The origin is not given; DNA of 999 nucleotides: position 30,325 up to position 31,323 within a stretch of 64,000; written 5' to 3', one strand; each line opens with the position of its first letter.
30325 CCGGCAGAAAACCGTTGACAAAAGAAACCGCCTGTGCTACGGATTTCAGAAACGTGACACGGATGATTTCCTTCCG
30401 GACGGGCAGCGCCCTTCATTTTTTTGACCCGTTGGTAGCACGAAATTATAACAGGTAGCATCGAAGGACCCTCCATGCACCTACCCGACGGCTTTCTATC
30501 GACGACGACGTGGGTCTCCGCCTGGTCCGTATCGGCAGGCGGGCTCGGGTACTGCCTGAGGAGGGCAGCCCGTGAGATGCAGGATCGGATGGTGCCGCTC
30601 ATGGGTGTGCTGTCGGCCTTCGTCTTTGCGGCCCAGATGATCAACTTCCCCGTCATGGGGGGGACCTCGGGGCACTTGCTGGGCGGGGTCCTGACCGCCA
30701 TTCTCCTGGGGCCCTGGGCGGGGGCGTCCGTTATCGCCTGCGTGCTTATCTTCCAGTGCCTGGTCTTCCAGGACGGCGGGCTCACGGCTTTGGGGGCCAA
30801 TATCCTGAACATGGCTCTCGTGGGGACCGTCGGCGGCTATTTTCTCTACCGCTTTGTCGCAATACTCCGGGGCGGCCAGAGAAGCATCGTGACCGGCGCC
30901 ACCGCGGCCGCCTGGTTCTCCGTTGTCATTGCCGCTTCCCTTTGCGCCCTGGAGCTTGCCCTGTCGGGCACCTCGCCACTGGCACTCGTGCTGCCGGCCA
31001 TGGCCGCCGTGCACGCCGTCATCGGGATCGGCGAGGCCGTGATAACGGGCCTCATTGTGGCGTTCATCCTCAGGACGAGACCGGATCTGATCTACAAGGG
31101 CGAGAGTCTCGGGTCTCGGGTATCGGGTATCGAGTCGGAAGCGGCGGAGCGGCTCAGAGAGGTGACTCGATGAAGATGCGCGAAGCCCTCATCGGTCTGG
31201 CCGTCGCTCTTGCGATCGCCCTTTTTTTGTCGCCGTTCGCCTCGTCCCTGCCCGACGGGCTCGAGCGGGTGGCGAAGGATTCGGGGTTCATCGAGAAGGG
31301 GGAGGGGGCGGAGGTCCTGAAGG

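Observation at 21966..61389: Dispersed family of 7- or 8-nt-periodic arrays, mostly as inverted purine/pyrimidine arms on gene 3' ends (13 loci in 64 kb)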

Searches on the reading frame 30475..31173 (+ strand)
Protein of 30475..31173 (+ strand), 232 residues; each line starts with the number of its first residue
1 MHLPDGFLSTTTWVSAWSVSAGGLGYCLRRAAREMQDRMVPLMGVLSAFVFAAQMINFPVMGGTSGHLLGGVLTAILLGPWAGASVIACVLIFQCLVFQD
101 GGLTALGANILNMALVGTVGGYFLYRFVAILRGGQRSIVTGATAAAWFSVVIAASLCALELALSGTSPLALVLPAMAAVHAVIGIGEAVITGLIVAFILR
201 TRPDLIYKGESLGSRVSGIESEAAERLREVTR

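Call 5: search_protein_families(library=pfam, proteins=[window:30475-31173:+])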
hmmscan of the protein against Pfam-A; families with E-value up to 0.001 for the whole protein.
window:30475-31173:+ (232 aa): 1 family
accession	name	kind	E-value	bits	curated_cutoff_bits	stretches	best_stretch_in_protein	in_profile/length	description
PF01891.21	CbiM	-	2.3e-66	224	23.1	1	2-205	1-205/205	Cobalt uptake substrate-specific transmembrane region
